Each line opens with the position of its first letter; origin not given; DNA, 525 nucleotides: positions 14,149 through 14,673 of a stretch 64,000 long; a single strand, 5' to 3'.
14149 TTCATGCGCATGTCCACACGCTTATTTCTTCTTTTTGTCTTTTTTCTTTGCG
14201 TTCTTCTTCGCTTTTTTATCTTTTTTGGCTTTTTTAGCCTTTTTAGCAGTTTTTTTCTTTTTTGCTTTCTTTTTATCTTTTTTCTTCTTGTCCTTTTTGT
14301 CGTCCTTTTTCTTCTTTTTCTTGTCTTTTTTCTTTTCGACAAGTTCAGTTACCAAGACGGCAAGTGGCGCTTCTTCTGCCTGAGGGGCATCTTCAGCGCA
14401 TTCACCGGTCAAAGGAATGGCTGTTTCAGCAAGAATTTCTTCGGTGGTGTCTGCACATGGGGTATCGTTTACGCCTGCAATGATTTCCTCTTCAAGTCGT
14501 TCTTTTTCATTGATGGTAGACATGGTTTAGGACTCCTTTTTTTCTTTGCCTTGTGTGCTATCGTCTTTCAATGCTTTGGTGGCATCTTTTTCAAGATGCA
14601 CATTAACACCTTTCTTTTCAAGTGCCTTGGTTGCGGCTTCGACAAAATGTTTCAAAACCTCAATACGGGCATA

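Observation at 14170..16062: Two-domain PPK2 translationally coupled to an acidic-head/poly-lysine-tail disordered protein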

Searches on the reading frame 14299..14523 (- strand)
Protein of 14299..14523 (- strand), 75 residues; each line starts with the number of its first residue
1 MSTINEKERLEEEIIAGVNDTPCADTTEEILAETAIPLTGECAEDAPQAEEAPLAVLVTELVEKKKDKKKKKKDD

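Call 25: find_homologous_proteins(query=A1, max_evalue=0.01)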
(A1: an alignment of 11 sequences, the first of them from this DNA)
Query A1 (11 sequences) (75 aa, profile of the alignment): 20 proteins with E <= 0.01 among 8000 candidates.
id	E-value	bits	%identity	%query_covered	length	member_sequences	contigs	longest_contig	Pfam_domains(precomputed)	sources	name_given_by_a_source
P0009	2.4e-20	91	55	83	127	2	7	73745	-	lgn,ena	-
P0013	9.6e-19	86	-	-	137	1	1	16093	-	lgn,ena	-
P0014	1.6e-18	85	-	-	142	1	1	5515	-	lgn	-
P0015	3.5e-16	77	-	-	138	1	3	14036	-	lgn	-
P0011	3.6e-16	77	46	29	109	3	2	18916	-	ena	-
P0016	1.2e-15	76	44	31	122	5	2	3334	-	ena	-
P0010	1.2e-15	76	44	31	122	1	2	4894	-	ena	-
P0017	1.9e-15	75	-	-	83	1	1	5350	-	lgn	-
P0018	7.5e-14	70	-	-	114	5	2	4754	-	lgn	-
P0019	1.5e-13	69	-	-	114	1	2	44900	-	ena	-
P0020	4.3e-12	64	-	-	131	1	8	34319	-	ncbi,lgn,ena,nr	ncbi:MAG: hypothetical protein UDB11_10325 [Peptococcaceae bacterium]|nr:hypothetical protein [Pepto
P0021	1.9e-10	59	-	-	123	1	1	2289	-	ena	-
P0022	6.6e-10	57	-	-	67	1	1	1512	-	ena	-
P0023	7.5e-10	57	-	-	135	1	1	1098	-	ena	-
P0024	2.4e-9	56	-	-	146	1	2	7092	-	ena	-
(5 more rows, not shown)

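Call 36: search_protein_representatives(alignment_id=A2)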
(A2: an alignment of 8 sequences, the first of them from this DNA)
Query: 8 sequences, 86 profile positions. Proteins with E-value up to 0.001 (for the whole library): 11; up to 1e-10: 5; up to 1e-30: 0. The best 11 are listed.
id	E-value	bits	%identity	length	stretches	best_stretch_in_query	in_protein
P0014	9.4e-24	100.2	-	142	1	1-86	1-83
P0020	2.7e-21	92.4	-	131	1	1-86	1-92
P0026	2.5e-18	82.9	-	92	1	1-85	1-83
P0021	1.9e-16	76.8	-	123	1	4-85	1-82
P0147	4.6e-11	59.6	-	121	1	1-85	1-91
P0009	5.1e-10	56.2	-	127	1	1-85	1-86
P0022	3.1e-09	53.7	-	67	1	1-71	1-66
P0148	3.0e-06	44.1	-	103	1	1-66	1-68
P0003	8.1e-06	42.8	-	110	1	1-85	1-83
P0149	5.6e-05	40.1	-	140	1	1-85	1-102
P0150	7.3e-05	39.7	-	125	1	1-85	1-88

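Call 58: find_encoding_contigs(protein=P0149, flank=3000, max_places=2)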
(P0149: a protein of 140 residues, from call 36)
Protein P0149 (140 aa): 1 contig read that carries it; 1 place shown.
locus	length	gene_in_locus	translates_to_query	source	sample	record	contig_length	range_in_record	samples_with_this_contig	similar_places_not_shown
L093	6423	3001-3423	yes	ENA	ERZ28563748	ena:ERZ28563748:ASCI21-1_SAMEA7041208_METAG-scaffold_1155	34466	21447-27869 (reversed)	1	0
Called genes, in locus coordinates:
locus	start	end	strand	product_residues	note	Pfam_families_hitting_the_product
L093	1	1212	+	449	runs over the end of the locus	PF05525:Branch_AA_trans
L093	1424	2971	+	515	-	PF03976:PPK2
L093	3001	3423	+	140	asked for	-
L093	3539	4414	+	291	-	PF01734:Patatin, PF19890:DUF6363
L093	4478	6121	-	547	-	PF07833:Cu_amine_oxidN1 (faint)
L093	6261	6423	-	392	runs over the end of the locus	-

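Call 84: find_encoding_contigs(protein=P0024, flank=2000, max_places=2)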
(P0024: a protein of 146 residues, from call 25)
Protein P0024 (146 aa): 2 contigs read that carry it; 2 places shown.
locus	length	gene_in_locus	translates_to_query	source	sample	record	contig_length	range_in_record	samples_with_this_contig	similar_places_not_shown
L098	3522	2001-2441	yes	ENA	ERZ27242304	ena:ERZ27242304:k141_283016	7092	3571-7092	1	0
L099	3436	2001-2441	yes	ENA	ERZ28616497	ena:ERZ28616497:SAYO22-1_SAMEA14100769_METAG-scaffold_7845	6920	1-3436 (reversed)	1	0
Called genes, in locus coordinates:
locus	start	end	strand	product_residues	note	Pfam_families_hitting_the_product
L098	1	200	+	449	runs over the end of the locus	PF05525:Branch_AA_trans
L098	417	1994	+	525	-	PF03976:PPK2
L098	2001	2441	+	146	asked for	-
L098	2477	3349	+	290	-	PF01734:Patatin, PF19890:DUF6363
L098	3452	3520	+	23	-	?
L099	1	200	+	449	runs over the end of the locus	PF05525:Branch_AA_trans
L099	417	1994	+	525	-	PF03976:PPK2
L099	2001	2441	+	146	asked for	-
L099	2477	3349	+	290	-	PF01734:Patatin, PF19890:DUF6363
